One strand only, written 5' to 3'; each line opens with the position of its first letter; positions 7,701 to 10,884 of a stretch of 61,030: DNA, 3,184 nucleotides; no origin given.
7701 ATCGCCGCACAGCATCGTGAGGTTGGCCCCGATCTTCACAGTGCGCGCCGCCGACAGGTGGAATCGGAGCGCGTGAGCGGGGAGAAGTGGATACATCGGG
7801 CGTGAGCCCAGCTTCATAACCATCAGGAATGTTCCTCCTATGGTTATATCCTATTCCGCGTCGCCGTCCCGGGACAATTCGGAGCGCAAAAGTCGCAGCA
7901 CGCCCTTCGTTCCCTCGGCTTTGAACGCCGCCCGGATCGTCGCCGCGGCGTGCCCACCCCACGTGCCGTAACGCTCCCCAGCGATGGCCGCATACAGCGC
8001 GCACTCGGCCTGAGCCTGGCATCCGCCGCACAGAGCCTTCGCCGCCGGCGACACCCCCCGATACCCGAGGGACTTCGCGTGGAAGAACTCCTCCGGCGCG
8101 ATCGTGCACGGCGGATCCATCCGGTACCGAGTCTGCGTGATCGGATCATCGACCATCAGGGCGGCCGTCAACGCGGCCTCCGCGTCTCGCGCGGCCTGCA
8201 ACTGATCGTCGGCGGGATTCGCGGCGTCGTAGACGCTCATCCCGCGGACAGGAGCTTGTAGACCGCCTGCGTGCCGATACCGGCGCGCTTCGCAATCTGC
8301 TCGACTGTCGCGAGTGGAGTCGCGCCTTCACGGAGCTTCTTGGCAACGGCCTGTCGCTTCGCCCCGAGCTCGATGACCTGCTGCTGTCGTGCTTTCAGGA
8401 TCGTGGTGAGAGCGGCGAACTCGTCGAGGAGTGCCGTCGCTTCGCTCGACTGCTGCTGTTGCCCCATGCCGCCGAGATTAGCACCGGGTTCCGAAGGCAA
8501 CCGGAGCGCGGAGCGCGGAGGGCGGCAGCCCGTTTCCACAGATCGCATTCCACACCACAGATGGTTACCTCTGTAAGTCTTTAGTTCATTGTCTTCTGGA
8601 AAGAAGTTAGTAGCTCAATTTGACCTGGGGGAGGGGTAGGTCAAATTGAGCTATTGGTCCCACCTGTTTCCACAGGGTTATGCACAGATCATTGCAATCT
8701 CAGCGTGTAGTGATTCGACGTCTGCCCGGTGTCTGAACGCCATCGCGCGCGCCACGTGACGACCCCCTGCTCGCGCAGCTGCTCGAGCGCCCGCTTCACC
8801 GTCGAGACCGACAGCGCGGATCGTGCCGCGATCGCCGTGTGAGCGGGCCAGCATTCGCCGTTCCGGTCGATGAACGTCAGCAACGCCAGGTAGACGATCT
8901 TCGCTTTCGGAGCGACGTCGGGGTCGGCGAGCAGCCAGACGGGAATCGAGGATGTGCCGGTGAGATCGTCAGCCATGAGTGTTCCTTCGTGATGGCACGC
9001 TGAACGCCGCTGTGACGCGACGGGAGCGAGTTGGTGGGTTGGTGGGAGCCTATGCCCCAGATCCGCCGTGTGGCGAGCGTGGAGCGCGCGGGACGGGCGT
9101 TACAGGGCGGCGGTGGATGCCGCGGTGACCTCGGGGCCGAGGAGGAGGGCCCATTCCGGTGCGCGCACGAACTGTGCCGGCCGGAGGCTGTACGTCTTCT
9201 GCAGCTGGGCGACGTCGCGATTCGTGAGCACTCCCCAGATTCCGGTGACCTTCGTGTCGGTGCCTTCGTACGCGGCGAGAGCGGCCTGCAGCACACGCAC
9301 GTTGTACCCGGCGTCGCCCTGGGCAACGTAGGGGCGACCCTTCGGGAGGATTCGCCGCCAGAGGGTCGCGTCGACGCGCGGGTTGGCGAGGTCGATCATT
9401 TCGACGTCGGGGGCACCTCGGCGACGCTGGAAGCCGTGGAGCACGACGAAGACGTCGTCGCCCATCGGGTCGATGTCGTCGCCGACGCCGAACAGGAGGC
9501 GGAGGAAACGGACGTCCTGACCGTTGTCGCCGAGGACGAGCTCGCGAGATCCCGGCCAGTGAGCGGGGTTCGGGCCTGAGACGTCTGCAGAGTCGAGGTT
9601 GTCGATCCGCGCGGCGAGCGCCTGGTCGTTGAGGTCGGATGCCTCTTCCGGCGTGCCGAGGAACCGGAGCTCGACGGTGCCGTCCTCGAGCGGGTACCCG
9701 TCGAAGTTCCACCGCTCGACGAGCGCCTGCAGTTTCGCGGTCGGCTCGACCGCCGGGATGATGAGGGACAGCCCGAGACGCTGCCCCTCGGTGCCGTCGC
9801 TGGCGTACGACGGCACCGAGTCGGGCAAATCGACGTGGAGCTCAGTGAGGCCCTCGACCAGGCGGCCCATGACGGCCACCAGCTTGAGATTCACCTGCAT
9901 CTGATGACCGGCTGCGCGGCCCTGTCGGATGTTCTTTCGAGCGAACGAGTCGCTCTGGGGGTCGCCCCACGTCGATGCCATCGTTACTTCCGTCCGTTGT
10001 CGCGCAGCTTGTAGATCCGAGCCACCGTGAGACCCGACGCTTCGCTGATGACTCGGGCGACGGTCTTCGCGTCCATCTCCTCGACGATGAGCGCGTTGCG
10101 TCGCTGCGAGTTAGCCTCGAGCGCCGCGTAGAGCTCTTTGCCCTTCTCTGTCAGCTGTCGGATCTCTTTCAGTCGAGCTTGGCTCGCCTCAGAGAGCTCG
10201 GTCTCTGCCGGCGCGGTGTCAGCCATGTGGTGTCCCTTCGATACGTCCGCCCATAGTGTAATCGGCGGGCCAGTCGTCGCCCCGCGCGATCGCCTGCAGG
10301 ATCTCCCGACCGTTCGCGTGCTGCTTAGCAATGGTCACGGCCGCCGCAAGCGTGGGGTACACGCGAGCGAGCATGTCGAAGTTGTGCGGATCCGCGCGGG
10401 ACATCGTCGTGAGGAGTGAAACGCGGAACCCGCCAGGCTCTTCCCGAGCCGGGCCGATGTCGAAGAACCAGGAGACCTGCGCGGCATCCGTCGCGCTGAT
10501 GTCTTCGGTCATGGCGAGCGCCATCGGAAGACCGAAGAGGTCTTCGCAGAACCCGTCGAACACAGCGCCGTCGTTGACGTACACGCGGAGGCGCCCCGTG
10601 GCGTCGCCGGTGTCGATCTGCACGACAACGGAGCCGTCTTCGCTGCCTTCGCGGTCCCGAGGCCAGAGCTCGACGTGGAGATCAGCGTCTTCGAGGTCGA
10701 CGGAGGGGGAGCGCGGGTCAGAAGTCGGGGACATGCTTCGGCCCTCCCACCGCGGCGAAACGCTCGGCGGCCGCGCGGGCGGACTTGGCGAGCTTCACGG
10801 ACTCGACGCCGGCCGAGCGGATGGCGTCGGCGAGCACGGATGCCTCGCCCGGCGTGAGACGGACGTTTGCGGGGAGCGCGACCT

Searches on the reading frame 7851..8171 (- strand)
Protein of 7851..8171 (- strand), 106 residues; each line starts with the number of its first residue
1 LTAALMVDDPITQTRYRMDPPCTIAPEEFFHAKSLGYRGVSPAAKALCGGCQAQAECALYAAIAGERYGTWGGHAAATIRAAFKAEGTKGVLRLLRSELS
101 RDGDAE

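Call 57: search_protein_families(library=phrogs, max_evalue=0.001, proteins=[window:7851-8171:-])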
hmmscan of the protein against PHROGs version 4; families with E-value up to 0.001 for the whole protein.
window:7851-8171:- (106 aa): 5 families
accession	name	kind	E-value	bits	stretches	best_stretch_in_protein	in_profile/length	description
phrog_472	-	transcription regulation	3.3e-10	40.4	1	11-88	35-113/523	WhiB transcriptional factor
phrog_1333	-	unknown function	4.1e-08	34.5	1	10-84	14-87/166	-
phrog_12112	-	transcription regulation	2.5e-07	32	1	13-79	4-63/130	transcriptional regulator WhiB-like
phrog_14459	-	transcription regulation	1.4e-05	26.4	1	37-78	37-77/137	transcriptional regulator WhiB-like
phrog_10071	-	transcription regulation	0.00028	21.5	1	37-76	36-75/196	transcriptional regulator WhiB-like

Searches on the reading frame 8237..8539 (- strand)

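Call 57: search_protein_families(library=phrogs, max_evalue=0.001, proteins=[window:8237-8539:-])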
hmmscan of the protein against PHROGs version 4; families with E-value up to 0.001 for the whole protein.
window:8237-8539:- (100 aa): 0 families

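Call 68: search_protein_families(library=pfam, max_evalue=1, proteins=[window:8237-8539:-])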
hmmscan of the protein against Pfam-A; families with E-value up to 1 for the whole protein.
window:8237-8539:- (100 aa): 6 families
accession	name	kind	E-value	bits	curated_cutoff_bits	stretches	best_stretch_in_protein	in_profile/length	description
PF00440.29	TetR_N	-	0.0098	16.1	24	1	77-95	17-35/47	Bacterial regulatory proteins, tetR family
PF02796.21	HTH_7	-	0.019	15.5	23.8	1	78-99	23-44/45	Helix-turn-helix domain of resolvase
PF13338.12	AbiEi_4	-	0.027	15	25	1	75-100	12-36/49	Transcriptional regulator, AbiEi antitoxin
PF21716.3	dnstrm_HI1420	-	0.031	14.6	27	0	79-100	46-67/90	Probable addiction module antidote protein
PF23991.1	DUF7310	-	0.047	14.6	40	1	28-86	19-77/83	Coiled-coil region of unknown function (DUF7310)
PF13384.12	HTH_23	-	0.069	13.4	24.6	1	61-98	6-39/50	Homeodomain-like domain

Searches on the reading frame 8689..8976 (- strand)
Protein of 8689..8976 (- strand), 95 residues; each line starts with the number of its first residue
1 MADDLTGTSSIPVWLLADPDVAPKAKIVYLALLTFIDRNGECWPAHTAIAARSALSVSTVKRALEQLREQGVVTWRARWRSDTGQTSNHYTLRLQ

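Call 57: search_protein_families(library=phrogs, max_evalue=0.001, proteins=[window:8689-8976:-])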
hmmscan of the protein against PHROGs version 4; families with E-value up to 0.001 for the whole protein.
window:8689-8976:- (95 aa): 18 families
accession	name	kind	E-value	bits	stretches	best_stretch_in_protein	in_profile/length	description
phrog_270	-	DNA, RNA and nucleotide metabolism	1.3e-12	48.8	1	9-92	33-115/383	replication initiation protein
phrog_391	-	DNA, RNA and nucleotide metabolism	6.9e-12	46.6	1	21-94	15-90/298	replication initiation O-like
phrog_4617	-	DNA, RNA and nucleotide metabolism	8.9e-12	46.1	1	22-94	16-88/223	replication initiation protein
phrog_428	-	DNA, RNA and nucleotide metabolism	3.5e-09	37.3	1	16-93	98-176/455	replication initiation protein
phrog_1032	-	DNA, RNA and nucleotide metabolism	1.5e-08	36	1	24-94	18-93/281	replication initiation protein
phrog_8540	-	DNA, RNA and nucleotide metabolism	8e-08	33.7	1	23-94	17-87/196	replication initiation O-like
phrog_8102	-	DNA, RNA and nucleotide metabolism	4.9e-07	30.1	1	15-91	26-105/337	replication initiation protein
phrog_345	-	DNA, RNA and nucleotide metabolism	9e-07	29.9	1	13-90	37-114/297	replication initiation O-like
phrog_186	-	DNA, RNA and nucleotide metabolism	1.1e-05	26.3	1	10-74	24-93/308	DnaD-like helicase loader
phrog_1835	-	DNA, RNA and nucleotide metabolism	1.5e-05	25.5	1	41-92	65-117/301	HTH DNA binding protein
phrog_11896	-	DNA, RNA and nucleotide metabolism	2.1e-05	25.6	1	26-92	23-88/225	primosomal protein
phrog_678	-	DNA, RNA and nucleotide metabolism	3.7e-05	24.4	1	23-92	73-134/346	replication initiation O-like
phrog_3502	-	unknown function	0.00022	22.3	1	24-78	52-106/131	-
phrog_27344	-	DNA, RNA and nucleotide metabolism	0.00044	20.8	1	22-74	18-71/347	replication initiation protein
phrog_12720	-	DNA, RNA and nucleotide metabolism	0.00053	21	1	27-69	33-75/117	DNA binding protein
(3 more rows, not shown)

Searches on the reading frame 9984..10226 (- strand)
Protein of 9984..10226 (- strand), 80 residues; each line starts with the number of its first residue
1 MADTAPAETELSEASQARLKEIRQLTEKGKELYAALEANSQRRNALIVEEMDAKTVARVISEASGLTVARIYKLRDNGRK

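Call 57: search_protein_families(library=phrogs, max_evalue=0.001, proteins=[window:9984-10226:-])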
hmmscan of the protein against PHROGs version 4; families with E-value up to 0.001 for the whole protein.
window:9984-10226:- (80 aa): 1 family
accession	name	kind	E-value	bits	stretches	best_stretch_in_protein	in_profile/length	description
phrog_686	-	DNA, RNA and nucleotide metabolism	2e-05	25.8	1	17-79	11-73/76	HTH DNA binding protein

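Call 68: search_protein_families(library=pfam, max_evalue=1, proteins=[window:9984-10226:-])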
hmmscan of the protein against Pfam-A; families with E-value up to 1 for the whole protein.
window:9984-10226:- (80 aa): 6 families
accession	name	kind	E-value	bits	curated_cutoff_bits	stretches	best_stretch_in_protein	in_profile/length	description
PF20891.2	DUF6844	-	0.00024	21.6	27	1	23-78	18-74/97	Domain of unknown function (DUF6844)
PF21863.2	HTH_67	-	0.026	14.6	27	1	7-66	201-257/268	Helix-turn-helix family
PF24409.1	wHTH-PRTase_assc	-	0.05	14.1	27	1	20-46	42-68/83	wHTH-PRTase associated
PF24952.1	DUF7761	-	0.073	13.6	27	1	21-76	40-92/105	Domain of unknown function (DUF7761)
PF07818.18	HCNGP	-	0.078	14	26.3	1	7-51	5-49/94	HCNGP-like protein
PF00006.31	ATP-synt_ab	-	0.11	12.6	29.5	1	29-73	56-101/213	ATP synthase alpha/beta family, nucleotide-binding domain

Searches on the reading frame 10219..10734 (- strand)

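Call 57: search_protein_families(library=phrogs, max_evalue=0.001, proteins=[window:10219-10734:-])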
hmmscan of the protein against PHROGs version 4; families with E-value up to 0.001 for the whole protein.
window:10219-10734:- (171 aa): 2 families
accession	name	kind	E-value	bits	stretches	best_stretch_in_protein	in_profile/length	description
phrog_15317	-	unknown function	6.4e-15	56.4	1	75-152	25-102/103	-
phrog_13639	-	unknown function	4.5e-05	24.4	1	32-61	43-72/76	-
